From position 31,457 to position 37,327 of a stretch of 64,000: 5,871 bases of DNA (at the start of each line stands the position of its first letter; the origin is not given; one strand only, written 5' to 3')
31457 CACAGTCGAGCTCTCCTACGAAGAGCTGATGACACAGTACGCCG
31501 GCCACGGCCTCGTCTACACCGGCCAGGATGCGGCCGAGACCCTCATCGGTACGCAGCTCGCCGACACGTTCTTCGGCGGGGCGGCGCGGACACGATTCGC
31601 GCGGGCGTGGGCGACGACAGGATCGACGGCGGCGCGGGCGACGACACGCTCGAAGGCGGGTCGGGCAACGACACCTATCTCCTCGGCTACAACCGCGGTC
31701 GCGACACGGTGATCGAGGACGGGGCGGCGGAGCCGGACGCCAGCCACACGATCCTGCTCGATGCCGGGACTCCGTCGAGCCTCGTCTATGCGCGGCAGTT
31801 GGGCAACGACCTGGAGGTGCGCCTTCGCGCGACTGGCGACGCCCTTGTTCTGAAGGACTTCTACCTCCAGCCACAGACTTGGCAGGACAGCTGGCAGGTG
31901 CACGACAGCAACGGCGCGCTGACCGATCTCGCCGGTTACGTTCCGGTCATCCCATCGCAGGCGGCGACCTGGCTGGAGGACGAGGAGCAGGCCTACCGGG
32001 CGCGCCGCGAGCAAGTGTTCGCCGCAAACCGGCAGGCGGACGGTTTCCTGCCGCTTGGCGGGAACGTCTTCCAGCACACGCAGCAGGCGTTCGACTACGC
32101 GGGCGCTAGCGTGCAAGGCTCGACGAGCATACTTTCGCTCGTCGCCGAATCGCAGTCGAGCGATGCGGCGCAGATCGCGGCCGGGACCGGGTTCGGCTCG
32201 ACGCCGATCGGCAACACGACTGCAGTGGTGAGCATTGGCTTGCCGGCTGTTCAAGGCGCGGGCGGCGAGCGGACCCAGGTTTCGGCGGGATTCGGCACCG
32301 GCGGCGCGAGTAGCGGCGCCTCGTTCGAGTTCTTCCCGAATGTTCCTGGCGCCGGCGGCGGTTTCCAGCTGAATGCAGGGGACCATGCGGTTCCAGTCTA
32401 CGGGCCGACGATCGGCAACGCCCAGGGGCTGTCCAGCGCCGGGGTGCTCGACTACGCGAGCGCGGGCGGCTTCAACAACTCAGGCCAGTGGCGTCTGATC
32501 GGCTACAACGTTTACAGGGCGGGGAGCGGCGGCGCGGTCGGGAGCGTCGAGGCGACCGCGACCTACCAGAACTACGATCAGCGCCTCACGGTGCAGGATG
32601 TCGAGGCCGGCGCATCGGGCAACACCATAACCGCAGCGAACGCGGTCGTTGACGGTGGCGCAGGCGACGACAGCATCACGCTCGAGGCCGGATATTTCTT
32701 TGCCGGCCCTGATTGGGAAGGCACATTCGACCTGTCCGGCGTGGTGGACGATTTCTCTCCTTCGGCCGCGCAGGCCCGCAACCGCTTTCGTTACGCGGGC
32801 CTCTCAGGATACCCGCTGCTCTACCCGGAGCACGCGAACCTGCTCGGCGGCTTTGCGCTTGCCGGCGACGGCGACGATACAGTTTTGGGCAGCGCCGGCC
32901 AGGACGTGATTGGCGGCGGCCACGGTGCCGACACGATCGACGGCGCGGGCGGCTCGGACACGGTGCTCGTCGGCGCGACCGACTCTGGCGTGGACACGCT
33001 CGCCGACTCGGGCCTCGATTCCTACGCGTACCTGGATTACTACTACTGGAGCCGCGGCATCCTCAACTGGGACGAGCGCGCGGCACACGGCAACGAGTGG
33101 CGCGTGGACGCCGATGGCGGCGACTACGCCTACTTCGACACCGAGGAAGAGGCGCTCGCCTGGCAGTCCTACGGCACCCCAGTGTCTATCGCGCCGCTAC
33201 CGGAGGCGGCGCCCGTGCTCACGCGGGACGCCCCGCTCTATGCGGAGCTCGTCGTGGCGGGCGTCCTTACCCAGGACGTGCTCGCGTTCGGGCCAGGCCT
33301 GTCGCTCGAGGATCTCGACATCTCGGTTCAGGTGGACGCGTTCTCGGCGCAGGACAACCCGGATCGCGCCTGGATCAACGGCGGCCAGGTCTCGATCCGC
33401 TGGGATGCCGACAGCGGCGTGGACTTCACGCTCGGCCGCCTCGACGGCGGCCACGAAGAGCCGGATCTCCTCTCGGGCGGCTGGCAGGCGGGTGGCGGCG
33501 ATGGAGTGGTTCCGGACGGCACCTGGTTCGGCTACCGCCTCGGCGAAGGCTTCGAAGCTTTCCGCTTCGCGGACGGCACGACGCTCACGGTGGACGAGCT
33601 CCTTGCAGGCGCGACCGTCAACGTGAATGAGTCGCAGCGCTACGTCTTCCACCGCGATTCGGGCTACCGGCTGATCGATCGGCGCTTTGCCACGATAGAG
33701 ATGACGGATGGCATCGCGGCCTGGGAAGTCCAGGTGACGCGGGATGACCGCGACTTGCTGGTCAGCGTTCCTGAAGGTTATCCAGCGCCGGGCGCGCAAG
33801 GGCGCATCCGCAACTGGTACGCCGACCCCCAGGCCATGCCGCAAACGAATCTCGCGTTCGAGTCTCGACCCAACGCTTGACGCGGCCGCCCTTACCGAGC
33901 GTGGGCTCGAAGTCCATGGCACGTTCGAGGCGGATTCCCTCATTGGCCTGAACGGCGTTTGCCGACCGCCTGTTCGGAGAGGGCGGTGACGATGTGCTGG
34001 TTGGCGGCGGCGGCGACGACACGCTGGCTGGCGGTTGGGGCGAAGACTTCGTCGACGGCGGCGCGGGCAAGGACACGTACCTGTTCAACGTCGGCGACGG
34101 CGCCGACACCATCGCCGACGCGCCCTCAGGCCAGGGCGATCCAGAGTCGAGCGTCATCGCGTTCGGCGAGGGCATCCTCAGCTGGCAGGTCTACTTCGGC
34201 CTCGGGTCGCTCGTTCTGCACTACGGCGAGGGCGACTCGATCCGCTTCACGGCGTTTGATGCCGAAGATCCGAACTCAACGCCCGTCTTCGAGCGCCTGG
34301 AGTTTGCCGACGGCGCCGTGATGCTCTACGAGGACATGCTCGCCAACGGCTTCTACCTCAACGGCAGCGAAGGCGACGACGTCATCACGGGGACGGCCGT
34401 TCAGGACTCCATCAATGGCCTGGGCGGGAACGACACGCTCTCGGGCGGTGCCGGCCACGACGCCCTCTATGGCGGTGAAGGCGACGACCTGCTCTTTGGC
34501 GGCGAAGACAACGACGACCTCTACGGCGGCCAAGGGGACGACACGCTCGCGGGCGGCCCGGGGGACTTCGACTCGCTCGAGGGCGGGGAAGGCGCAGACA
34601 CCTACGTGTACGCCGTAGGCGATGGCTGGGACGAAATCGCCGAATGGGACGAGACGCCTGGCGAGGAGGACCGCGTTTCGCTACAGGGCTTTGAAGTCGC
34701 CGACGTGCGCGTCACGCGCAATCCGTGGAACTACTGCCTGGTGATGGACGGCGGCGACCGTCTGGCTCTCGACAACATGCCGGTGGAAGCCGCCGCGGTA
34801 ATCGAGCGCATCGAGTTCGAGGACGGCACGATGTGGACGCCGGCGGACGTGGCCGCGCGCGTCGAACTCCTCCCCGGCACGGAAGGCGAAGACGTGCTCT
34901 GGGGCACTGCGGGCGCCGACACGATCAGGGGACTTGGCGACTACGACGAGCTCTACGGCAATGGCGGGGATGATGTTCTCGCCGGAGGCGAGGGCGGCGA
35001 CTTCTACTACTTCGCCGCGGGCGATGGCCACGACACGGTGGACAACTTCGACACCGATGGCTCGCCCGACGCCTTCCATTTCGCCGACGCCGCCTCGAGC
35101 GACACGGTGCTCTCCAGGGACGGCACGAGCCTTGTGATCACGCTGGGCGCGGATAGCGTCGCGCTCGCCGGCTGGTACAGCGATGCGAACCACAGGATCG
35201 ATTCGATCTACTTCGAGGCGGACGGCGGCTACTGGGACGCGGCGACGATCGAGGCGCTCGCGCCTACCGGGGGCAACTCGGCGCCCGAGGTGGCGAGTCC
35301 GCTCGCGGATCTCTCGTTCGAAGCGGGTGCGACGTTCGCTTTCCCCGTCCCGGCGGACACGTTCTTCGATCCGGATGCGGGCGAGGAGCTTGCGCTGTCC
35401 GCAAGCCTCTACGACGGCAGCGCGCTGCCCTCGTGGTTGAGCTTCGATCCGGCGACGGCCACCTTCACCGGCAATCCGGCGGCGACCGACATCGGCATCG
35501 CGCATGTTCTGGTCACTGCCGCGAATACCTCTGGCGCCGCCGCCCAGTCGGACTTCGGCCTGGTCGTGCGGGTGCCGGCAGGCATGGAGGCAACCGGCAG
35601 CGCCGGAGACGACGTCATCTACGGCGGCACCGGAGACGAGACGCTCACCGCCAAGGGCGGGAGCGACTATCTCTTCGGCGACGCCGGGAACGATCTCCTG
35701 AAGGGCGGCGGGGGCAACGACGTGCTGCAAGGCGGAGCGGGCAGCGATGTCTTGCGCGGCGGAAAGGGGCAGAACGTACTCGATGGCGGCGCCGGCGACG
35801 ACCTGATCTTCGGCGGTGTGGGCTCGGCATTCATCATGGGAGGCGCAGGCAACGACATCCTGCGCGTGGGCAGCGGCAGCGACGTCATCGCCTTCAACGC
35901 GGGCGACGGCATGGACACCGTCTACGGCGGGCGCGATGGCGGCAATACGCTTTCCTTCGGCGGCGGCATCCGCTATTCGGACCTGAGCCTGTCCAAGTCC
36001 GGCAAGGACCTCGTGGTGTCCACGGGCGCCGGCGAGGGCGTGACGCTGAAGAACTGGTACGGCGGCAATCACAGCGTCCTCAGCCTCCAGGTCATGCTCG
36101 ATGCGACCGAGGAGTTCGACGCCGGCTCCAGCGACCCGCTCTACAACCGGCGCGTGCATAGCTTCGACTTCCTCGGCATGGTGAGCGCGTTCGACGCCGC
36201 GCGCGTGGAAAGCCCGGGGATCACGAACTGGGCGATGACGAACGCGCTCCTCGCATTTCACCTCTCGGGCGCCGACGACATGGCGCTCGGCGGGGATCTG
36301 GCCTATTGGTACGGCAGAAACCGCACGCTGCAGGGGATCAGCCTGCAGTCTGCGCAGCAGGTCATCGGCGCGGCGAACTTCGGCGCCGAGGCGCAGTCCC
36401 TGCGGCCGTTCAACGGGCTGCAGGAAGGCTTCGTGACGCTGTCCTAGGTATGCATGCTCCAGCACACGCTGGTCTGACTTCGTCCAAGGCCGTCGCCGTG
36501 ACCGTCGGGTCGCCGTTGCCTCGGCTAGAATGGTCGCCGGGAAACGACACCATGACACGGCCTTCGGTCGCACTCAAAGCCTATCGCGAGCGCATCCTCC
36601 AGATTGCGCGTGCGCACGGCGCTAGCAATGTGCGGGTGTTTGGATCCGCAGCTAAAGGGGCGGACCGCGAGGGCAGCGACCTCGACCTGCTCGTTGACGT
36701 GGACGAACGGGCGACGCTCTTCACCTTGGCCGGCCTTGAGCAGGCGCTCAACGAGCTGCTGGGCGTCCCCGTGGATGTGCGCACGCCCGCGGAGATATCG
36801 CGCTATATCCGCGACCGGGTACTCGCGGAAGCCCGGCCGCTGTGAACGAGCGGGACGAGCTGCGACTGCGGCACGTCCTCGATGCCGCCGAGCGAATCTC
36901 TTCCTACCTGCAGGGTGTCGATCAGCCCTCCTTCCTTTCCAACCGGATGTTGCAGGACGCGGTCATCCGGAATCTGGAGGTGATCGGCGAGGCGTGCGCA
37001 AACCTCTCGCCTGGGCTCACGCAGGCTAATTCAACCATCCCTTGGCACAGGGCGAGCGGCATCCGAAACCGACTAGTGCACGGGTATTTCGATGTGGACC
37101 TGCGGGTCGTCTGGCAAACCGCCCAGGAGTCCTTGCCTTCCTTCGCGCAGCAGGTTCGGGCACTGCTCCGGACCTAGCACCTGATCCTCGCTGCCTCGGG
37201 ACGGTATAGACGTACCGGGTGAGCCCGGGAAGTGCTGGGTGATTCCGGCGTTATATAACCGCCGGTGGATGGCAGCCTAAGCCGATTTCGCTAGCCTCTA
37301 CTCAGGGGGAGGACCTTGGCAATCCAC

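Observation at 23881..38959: Split type I secretion locus: ABC exporter and HlyD adaptor separated by 11.5 kb carrying a lipoprotein, a giant lipase-RTX gene and a TA pair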

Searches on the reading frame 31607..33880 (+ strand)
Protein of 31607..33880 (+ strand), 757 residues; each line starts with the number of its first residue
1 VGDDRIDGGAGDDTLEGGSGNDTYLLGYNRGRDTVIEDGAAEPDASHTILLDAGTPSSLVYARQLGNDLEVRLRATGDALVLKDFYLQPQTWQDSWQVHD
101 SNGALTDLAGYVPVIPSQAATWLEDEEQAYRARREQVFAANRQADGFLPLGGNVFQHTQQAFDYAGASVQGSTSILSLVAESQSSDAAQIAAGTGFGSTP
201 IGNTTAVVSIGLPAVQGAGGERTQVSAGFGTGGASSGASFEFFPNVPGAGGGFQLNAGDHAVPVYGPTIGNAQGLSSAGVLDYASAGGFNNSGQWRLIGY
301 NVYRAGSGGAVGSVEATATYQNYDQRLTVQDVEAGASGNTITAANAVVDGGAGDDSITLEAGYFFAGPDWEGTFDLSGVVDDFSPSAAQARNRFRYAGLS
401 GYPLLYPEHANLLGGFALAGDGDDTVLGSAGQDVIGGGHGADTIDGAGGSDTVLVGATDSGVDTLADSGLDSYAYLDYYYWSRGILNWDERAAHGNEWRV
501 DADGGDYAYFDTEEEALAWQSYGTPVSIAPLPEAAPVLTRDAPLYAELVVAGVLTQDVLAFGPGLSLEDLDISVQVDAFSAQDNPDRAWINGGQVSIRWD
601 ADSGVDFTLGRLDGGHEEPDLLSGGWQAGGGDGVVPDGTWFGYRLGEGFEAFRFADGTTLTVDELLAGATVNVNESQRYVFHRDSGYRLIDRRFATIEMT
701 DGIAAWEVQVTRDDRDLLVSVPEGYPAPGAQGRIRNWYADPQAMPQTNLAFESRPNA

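Call 4: search_protein_families(library=pfam, proteins=[window:31607-33880:+], max_evalue=0.01)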
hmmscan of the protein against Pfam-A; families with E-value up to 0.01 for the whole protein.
window:31607-33880:+ (757 aa): 2 families
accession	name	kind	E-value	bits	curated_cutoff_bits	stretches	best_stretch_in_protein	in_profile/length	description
PF00353.25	HemolysinCabind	-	1.2e-12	48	23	2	2-23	14-35/36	RTX calcium-binding nonapeptide repeat (4 copies)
PF06594.17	HCBP_related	-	0.00041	20.7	21.4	0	649-663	27-41/42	Haemolysin-type calcium binding protein related domain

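Call 75: find_homologous_proteins(query=window:31844-33865:+)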
Query seq(674 aa) (674 aa): 16 proteins with E <= 0.001 among 8000 candidates.
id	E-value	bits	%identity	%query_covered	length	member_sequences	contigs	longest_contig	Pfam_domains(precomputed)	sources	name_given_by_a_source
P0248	0.0e+0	1510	100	100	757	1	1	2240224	PF00353.26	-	-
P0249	0.0e+0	1162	96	81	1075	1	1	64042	PF06594.18,PF00353.26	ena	-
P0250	3.3e-265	900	95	63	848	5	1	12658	PF00353.26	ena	-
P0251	1.3e-180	620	98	41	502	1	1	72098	PF00353.26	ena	-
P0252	6.4e-95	337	50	53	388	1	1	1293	PF00353.26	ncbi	ncbi:MAG: hypothetical protein AB1773_16710, partial [Pseudomonadota bacterium]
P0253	1.2e-21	95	42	24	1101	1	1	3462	PF00353.26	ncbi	ncbi:MAG: calcium-binding protein, partial [Burkholderiales bacterium]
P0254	3.8e-17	80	43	21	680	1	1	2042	PF00353.26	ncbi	ncbi:MAG: calcium-binding protein, partial [Burkholderiales bacterium]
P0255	2.1e-10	58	51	8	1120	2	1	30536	PF06594.18,PF00353.26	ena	-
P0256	2.0e-9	55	36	18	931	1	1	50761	PF00353.26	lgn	-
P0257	6.2e-6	43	53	8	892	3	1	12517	PF03160.21,PF00353.26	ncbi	-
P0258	1.0e-5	42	55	7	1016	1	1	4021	PF04151.22,PF00353.26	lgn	-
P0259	1.0e-5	42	40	13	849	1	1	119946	PF00353.26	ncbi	-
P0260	3.9e-5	40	30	20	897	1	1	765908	PF17963.8,PF17892.8,PF17803.8,PF00353.26,PF13403.12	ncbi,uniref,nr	ncbi:type I secretion protein [Pelagivirga sediminicola]|uniref:Type I secretion protein n=1 Tax=Pel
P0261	2.3e-4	38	61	7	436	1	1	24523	PF08548.18,PF00353.26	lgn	-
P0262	2.8e-4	38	53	6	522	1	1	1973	PF00353.26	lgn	-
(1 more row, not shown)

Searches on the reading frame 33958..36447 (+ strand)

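Call 4: search_protein_families(library=pfam, proteins=[window:33994-36447:+], max_evalue=0.01)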
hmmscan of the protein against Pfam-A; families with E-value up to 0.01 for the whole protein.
window:33994-36447:+ (817 aa): 4 families
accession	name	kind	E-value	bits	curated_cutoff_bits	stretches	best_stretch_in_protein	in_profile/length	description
PF00353.25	HemolysinCabind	-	1.7e-44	149.7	23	10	555-587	4-36/36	RTX calcium-binding nonapeptide repeat (4 copies)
PF06594.17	HCBP_related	-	7.1e-17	61.5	21.4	2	252-285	8-42/42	Haemolysin-type calcium binding protein related domain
PF05345.18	He_PIG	-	9.3e-16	58.5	24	1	431-525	2-95/96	Putative Ig domain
PF22783.1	BapA_N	-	0.0096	16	27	0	665-693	41-69/123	BapA, prefix-like domain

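Call 56: search_protein_families(library=ncbifam, proteins=[window:33958-36444:+], max_evalue=0.001)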
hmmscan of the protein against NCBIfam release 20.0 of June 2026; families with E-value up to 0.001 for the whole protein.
window:33958-36444:+ (829 aa): 7 families
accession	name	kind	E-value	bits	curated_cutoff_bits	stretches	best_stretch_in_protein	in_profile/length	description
NF033943.0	RTX_toxin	subfamily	2.2e-67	228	1000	4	546-704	700-860/930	RTX family hemolysin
NF033203.1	entero_EhxA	exception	9.7e-37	126.6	2000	4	547-689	734-875/997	enterohemolysin EhxA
NF046115.1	Ca_rpt_SMc04171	equivalog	3.7e-32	112.2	625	4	3-219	287-492/574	SMc04171 family calcium-binding repeat protein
NF050046.1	PueAB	exception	1.1e-29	103.4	670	4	305-408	499-605/616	polyurethane esterase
NF035945.1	Zn_serralysin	subfamily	1.1e-26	94.1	500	6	172-220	324-371/462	serralysin family metalloprotease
NF052454.1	BtaGlycanEglC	equivalog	1.3e-25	90.2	700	4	6-55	104-153/459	endo-1,3-1,4-beta-glycanase EglC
NF053766.1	ZapA_metallo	exception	4.8e-21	75.3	940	4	544-598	332-386/483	ZapA family metalloprotease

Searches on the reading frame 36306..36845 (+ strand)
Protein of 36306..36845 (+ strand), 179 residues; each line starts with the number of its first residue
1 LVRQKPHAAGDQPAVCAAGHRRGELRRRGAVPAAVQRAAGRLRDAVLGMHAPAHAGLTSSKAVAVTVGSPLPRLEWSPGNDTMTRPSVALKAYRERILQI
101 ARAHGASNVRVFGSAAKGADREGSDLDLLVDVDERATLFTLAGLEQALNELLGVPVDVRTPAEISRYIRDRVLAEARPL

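Call 5: search_protein_families(library=pfam, proteins=[window:36306-36845:+], max_evalue=0.01)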
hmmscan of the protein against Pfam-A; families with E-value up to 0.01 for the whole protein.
window:36306-36845:+ (179 aa): 4 families
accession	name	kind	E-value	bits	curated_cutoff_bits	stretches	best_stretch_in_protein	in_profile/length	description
PF01909.29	NTP_transf_2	-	8e-13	49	21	1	100-176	7-90/93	Nucleotidyltransferase domain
PF18765.7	Polbeta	-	1.2e-08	35.5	26.9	1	100-176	6-84/93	Polymerase beta, Nucleotidyltransferase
PF22600.2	MTPAP-like_central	-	0.00059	20.4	27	1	103-137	36-70/139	Poly(A) RNA polymerase, mitochondrial-like, central palm domain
PF10620.15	MdcG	-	0.00077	19.8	26.5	1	95-159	18-86/121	Phosphoribosyl-dephospho-CoA transferase MdcG C-terminal domain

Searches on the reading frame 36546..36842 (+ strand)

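Call 56: search_protein_families(library=ncbifam, proteins=[window:36546-36842:+], max_evalue=0.001)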
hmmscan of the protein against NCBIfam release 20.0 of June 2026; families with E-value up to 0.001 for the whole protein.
window:36546-36842:+ (99 aa): 2 families
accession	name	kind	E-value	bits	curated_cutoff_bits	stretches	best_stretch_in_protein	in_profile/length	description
NF047752.1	MntA_antitoxin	equivalog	4.2e-10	39.5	60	1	28-98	9-79/106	type VII toxin-antitoxin system MntA family adenylyltransferase antitoxin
NF010309.0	PRK13746.1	subfamily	0.00057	19.3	193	1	25-75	27-77/263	aminoglycoside adenylyltransferase family protein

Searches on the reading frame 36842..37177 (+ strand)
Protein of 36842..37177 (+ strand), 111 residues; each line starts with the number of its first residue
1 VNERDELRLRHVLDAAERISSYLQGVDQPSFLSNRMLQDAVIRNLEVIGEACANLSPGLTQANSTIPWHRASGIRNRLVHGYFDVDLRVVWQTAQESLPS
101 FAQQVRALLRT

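Call 5: search_protein_families(library=pfam, proteins=[window:36842-37177:+], max_evalue=0.01)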
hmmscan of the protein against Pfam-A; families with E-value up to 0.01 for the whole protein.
window:36842-37177:+ (111 aa): 1 family
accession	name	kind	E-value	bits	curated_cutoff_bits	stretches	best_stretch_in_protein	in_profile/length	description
PF01934.22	HepT-like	-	3.9e-28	98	23.5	1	13-107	2-119/120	Ribonuclease HepT-like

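Call 56: search_protein_families(library=ncbifam, proteins=[window:36842-37174:+], max_evalue=0.001)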
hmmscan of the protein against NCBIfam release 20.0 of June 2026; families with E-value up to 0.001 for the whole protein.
window:36842-37174:+ (111 aa): 1 family
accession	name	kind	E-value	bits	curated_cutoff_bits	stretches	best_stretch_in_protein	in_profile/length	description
NF047751.1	HepT_toxin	equivalog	2e-14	53.5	60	2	62-102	78-118/120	type VII toxin-antitoxin system HepT family RNase toxin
